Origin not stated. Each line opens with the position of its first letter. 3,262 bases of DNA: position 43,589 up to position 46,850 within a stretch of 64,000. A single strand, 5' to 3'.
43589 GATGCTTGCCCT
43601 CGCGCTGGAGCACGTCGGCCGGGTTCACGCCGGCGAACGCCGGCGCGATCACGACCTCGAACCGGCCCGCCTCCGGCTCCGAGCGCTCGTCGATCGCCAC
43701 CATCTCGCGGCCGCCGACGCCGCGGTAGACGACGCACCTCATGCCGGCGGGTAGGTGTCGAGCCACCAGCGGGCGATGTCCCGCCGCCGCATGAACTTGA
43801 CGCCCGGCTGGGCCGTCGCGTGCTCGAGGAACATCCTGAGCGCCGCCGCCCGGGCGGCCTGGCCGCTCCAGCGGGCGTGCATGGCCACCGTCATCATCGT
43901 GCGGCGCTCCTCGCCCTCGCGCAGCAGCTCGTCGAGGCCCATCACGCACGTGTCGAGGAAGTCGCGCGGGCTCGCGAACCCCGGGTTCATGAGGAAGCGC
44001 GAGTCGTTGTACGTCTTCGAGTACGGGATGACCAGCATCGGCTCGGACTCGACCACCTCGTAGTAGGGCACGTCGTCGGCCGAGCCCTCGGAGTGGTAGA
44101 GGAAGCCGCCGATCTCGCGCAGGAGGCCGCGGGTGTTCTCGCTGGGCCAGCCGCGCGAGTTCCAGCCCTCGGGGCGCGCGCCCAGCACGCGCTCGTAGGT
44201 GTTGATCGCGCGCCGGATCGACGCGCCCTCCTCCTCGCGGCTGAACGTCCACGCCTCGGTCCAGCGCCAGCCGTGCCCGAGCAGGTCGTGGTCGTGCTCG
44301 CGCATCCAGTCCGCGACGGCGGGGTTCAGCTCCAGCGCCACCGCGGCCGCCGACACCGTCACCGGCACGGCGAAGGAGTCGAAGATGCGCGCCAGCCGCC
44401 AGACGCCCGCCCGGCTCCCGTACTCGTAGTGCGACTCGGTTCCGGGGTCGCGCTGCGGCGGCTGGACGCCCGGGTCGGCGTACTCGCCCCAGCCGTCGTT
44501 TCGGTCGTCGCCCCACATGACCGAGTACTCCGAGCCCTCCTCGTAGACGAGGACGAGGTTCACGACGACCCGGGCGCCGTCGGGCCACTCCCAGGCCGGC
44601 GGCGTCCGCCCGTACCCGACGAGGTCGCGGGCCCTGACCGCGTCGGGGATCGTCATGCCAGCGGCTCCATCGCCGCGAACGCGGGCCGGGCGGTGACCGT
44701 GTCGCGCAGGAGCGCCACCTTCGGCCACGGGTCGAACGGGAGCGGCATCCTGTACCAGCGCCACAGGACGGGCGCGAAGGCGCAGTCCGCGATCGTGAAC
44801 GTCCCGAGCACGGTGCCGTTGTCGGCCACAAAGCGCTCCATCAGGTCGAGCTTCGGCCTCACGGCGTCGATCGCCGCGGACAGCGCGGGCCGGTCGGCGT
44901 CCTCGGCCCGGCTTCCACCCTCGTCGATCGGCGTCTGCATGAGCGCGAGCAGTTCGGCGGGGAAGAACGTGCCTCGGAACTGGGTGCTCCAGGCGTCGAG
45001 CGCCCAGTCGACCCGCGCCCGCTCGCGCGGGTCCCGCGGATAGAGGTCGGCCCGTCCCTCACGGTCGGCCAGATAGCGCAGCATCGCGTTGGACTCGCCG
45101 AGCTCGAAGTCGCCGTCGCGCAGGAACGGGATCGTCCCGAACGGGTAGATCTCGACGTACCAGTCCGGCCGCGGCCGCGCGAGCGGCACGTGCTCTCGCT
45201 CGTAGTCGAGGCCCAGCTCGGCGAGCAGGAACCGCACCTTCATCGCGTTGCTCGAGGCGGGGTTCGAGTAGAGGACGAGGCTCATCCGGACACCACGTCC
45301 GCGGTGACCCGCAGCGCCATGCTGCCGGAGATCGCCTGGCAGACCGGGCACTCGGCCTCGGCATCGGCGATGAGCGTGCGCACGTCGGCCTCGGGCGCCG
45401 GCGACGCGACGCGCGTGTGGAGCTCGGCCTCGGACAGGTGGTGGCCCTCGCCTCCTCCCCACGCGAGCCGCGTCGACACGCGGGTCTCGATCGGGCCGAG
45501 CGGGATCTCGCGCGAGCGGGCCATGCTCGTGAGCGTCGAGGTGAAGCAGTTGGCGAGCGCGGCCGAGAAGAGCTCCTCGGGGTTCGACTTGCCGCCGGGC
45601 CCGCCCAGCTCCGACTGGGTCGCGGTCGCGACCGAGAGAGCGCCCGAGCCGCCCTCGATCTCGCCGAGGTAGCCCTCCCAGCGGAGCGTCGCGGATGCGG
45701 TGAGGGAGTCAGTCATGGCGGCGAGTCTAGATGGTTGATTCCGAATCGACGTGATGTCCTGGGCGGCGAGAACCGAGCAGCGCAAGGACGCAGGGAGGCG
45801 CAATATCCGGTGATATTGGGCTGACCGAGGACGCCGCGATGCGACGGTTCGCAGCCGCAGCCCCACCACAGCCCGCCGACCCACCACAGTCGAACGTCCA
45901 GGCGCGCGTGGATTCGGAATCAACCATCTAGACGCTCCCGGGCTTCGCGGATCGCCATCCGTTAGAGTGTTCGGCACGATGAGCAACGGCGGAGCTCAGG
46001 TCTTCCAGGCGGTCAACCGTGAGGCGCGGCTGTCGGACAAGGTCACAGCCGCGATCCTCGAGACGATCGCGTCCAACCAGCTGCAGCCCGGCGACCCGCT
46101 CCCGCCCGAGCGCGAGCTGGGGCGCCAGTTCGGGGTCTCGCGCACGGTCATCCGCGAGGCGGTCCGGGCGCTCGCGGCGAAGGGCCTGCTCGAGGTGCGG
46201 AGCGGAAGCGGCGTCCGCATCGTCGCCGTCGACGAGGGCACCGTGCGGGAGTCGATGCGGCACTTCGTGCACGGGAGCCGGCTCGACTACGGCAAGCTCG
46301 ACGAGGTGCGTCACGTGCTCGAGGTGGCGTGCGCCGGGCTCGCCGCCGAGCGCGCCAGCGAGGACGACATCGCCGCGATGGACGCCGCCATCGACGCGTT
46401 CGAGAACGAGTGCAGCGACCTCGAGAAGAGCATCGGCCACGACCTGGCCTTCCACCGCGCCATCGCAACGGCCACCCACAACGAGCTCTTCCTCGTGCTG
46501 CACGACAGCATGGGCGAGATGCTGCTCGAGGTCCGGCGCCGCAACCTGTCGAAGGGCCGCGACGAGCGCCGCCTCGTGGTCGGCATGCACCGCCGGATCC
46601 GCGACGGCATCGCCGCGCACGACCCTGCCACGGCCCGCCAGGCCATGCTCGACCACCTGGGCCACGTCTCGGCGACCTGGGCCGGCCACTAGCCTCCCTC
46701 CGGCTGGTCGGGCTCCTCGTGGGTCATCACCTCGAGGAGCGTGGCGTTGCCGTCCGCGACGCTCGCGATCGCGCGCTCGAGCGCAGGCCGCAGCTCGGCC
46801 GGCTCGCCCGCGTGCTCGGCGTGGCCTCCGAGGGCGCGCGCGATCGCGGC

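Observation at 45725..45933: A 209-bp element with perfect 23-bp terminal inverted repeats fills the GntR / OsmC-operon divergent promoter region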

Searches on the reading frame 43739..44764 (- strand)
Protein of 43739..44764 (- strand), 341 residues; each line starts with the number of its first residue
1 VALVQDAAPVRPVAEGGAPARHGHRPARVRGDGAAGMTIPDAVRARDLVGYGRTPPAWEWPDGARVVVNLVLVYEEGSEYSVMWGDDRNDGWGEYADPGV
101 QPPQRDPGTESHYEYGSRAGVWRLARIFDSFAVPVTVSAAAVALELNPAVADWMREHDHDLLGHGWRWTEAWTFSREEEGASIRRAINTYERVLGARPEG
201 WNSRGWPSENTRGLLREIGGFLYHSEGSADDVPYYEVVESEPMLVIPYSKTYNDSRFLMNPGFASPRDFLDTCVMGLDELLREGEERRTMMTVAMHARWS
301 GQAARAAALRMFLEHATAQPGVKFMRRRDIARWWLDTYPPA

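Call 8: search_protein_families(library=pfam, proteins=[window:43739-44764:-], max_evalue=0.01)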
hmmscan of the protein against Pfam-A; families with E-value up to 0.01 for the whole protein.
window:43739-44764:- (341 aa): 1 family
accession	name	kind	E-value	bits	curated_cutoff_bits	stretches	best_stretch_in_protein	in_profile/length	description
PF01522.26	Polysacc_deac_1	-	0.00014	22.2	23.1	1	113-202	13-102/124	Polysaccharide deacetylase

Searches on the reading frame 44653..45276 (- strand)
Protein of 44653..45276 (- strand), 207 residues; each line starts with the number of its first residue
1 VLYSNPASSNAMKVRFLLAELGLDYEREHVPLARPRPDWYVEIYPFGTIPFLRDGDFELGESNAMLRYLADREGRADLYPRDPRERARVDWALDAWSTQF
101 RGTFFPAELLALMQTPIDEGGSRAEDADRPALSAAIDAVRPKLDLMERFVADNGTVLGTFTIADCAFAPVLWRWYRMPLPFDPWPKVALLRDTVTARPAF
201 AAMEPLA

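Call 8: search_protein_families(library=pfam, proteins=[window:44653-45276:-], max_evalue=0.01)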
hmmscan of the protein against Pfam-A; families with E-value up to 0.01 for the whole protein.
window:44653-45276:- (207 aa): 5 families
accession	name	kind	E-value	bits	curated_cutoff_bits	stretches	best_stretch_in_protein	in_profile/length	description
PF13417.12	GST_N_3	-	1.9e-16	60.6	22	1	2-74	1-72/75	Glutathione S-transferase, N-terminal domain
PF13409.12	GST_N_2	-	4.7e-15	56.4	25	1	7-71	1-69/70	Glutathione S-transferase, N-terminal domain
PF02798.26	GST_N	-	2.1e-12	47.6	20.9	1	2-70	5-75/76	Glutathione S-transferase, N-terminal domain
PF13410.11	GST_C_2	-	7.3e-07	29.6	24.9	1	130-186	2-62/69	Glutathione S-transferase, C-terminal domain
PF00043.30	GST_C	-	0.00026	21.6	20.7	1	126-198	18-93/93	Glutathione S-transferase, C-terminal domain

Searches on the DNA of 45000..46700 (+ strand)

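Call 6: search_rna_families(source=window, start=45000, end=46700, threshold=evalue, max_evalue=10)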
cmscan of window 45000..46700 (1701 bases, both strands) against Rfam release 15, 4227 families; matches with E-value up to 10: 5.
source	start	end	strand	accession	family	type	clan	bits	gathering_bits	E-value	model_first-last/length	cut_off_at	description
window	45404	45475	+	RF02025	mir-3017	Gene; miRNA;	-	17.8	51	3.8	1-70/70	no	mir-3017 microRNA precursor family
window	45429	45500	+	RF01688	Actino-pnp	Cis-reg;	-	17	47.7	3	1-63/63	no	Actino-pnp RNA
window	46046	46068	-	RF03139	S4-Bacteroidia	Cis-reg; leader;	CL00119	16.7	34.7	2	1-34/34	no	S4-Bacteroidia ribosomal protein leader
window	45240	45394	-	RF01752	psaA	Cis-reg;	-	15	50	1.1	1-197/197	no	psaA RNA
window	46298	46401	+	RF02571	Mcr7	Gene; sRNA;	-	10.9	380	7.7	1-351/351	no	mcr7 sRNA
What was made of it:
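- On Known RNA family (Rfam 15): No match within 45725-45933, even at E <= 10 (call 6).
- No Rfam family matches even at E <= 10 (call 6).
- Tried and rejected: Rfam scan of 45000-46700 at E <= 10: nothing in the element (call 6).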

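Call 64: build_rna_model(alignment_id=A1)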
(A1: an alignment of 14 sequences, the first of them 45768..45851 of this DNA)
Model R1 built from alignment A1 (14 sequences, 86 columns); structure: RNAalifold consensus.
model positions 84; base pairs 19; branch points 0; effective number of sequences 3.98; information 0.676 bits per position. Calibrated on 0.2 Mb of random sequence (short: E-values are rough).
structure used (alignment columns):
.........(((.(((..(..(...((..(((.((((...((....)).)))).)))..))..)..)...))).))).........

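Call 66: search_with_rna_model(model_id=R1, sources=[window, L005, L007, L008, L009, L012, L013, L014, L015, L016, L017, L018, L019, L020, L021, L022, L023, L024, L025, L026, L027, L028, L029, L030, L031, L032, L033, L034, L035, L036, L037, L038, L039, L040, L041, L042, L043, L044, L045, L046, L047, L048, L049, L050, L051, L052, L053, L054, L055, L056, L057, L058, L059, L060, L061, L062, L063, L064, L065, L066, L067, L068, L069, L070, L071, L072, L073, L074, L075, L076, L077, L078, L079, L080, L081, L082, L083, L084, L085, L086, L087, L088, L089, L090, L091, L092, L093, L094, L095, L096, L097, L098, L099, L100, L101, L102, L103, L104, L105], max_evalue=1, make_alignment=true)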
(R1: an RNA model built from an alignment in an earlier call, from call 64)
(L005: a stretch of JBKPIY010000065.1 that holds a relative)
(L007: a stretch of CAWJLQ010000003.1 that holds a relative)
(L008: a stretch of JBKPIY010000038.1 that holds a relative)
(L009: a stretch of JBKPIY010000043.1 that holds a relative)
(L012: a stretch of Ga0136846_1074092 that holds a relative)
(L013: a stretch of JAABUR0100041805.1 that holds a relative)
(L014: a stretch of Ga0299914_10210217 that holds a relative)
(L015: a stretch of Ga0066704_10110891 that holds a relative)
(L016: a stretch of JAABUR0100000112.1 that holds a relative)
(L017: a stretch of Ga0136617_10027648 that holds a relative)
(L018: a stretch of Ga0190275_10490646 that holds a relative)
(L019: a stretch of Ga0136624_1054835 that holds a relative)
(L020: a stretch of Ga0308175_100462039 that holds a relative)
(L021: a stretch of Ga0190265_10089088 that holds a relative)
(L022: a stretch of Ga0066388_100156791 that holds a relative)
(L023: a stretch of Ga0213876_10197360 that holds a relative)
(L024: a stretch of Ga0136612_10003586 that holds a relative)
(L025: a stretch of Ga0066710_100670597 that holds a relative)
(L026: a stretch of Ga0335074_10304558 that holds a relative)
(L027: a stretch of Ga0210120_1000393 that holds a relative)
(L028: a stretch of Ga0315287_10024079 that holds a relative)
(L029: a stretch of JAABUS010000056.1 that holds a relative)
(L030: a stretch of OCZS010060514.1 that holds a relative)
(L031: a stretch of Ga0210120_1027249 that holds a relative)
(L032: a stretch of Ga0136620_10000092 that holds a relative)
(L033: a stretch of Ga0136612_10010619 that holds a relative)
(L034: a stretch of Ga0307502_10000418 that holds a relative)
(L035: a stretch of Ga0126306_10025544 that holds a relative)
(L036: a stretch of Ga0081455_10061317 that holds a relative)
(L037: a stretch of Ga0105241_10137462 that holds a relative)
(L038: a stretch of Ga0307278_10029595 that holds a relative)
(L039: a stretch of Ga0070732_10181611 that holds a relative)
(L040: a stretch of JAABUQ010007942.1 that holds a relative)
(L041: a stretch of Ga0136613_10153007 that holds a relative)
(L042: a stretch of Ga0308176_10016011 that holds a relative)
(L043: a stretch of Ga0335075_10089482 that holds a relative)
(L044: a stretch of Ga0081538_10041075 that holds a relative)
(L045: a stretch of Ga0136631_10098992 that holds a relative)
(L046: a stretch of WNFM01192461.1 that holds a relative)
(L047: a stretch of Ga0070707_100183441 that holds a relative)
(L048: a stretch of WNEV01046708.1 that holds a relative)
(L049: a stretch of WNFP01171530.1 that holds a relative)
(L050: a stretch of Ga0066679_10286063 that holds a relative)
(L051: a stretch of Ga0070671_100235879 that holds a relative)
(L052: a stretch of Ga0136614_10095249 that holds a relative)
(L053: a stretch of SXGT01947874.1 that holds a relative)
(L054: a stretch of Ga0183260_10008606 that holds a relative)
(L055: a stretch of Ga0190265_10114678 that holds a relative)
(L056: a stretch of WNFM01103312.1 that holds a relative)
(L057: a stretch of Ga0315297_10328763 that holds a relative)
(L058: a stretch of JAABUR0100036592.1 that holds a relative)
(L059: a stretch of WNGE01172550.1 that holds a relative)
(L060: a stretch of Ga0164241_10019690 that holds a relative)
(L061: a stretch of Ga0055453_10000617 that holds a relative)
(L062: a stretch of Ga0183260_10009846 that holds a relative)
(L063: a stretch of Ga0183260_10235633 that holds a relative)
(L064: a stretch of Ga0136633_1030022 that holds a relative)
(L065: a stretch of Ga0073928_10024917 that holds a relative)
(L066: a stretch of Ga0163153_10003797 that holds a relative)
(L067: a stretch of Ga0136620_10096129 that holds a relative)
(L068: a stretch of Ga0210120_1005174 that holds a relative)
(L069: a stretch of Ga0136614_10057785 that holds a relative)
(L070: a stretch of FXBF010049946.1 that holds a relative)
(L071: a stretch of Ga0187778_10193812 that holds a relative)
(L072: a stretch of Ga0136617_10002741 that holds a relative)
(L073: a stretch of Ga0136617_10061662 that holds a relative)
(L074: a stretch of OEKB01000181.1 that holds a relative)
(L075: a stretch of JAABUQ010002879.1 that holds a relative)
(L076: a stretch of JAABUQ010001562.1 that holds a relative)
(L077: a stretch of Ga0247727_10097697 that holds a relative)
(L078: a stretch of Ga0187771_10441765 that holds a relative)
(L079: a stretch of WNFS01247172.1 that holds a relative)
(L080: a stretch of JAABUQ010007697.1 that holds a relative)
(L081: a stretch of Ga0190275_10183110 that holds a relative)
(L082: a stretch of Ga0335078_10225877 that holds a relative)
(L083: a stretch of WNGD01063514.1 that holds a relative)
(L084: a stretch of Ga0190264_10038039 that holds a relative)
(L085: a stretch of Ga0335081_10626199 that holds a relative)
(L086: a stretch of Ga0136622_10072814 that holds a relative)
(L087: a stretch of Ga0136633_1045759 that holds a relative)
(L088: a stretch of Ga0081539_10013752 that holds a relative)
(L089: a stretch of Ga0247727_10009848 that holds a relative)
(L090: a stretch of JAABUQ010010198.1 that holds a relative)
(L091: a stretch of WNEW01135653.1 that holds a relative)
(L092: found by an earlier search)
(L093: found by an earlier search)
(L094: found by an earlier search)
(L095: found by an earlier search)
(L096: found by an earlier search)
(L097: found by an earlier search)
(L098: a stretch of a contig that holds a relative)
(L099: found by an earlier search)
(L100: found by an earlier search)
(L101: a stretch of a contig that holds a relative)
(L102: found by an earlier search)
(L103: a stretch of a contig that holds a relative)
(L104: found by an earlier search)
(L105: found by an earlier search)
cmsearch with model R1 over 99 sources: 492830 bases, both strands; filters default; matches with E-value up to 1: 20.
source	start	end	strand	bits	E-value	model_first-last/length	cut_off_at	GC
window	45768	45851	+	91.9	4.2e-21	1-84/84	no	0.64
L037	45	128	+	91.1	6.9e-21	1-84/84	no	0.65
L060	561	644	-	89.9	1.5e-20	1-84/84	no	0.65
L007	5389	5472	-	83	9.7e-19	1-84/84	no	0.63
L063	1108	1190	-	82.8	1.1e-18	1-84/84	no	0.67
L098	2750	2835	-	78.7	1.3e-17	1-84/84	no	0.63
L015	1028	1111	+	78.4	1.6e-17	1-84/84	no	0.6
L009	619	702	+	77.4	3e-17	1-84/84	no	0.64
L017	952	1034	-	73.3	3.7e-16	1-84/84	no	0.66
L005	1640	1723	-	72.7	5.1e-16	1-84/84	no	0.67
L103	434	517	-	61.4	5.1e-13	1-84/84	no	0.79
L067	45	128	+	59.2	1.9e-12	1-84/84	no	0.64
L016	10977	11058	+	57.5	5.4e-12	1-84/84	no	0.68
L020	230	313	+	52.8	9.5e-11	1-84/84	no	0.69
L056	103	150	-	40.8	1.4e-07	1-84/84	no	0.6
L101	3940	3980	+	24.2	0.0035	1-84/84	no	0.73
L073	125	171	-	20.3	0.038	1-84/84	no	0.66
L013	2437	2515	-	15.8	0.62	1-84/84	no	0.7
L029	1911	1972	+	15.6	0.69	1-84/84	no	0.65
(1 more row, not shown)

Alignment A2: 20 matches aligned to the model, 119 columns, each read 5' to 3' on its own strand. Consensus structure (alignment columns), stored with it:
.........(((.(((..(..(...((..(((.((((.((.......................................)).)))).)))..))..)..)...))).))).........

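Call 67: search_with_rna_model(model_id=R1, sources=[L106, L107, L108, L109, L110, L111, L112, L113, L114, L115, L116, L117, L118, L119, L120, L121, L122, L123, L124, L125, L126, L127, L128, L129, L130, L131, L139, L140, L141, L001, L002, L003, L004], max_evalue=1)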
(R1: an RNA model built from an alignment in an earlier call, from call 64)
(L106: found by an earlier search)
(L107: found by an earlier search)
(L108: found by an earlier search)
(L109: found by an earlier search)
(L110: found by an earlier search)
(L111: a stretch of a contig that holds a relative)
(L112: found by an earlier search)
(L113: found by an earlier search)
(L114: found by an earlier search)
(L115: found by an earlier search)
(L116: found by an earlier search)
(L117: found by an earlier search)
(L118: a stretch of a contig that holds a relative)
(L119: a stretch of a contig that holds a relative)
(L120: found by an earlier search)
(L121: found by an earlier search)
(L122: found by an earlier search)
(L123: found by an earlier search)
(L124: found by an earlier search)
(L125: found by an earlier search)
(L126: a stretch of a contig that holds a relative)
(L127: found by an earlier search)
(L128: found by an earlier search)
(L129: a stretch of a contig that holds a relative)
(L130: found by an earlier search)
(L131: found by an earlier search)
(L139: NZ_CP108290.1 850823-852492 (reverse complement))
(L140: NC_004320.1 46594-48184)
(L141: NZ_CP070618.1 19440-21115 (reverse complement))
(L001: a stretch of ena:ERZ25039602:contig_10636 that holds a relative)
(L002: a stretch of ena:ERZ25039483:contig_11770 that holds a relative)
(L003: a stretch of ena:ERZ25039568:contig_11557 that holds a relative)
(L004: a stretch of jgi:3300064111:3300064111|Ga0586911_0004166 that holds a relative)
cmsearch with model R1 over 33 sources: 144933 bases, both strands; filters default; matches with E-value up to 1: 6.
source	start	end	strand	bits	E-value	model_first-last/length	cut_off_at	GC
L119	1309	1393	-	78.3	5.2e-18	1-84/84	no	0.64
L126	6462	6545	-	75.1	3.5e-17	1-84/84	no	0.69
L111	1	56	-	16.8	0.094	1-63/84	3'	0.7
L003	8827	8882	-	15.2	0.25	1-84/84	no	0.8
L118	1184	1265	-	14.5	0.38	1-84/84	no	0.67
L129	2079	2140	-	13.5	0.73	1-84/84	no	0.77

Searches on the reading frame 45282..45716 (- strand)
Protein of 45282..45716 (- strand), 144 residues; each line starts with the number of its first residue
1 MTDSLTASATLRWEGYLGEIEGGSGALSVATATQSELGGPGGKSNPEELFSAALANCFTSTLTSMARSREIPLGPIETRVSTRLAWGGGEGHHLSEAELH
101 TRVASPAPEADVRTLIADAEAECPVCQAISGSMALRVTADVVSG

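Call 8: search_protein_families(library=pfam, proteins=[window:45282-45716:-], max_evalue=0.01)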
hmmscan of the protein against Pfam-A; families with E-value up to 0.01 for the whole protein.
window:45282-45716:- (144 aa): 1 family
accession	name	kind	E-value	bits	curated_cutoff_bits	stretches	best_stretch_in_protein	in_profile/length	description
PF02566.24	OsmC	-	1.7e-16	60.9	27.5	1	39-134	1-96/100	OsmC-like protein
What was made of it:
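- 45282..45716 (-): OsmC-family gene, first gene of the operon on the left (followed by GST and a deacetylase-like gene). Pfam OsmC, E = 1.7e-16 (call 8).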

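Call 12: find_encoding_contigs(protein=window:45282-45716:-, flank=3000, max_places=10)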
Protein window:45282-45716:- (144 aa): no gene with exactly this product is on record in the collection.
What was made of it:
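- The window's own genome is not in the collections (call 12), so copy number and an autonomous partner in this host are untested.
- Tried and rejected: Exact-protein look-up of the window's OsmC: not on record, so the source genome could not be retrieved (call 12).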
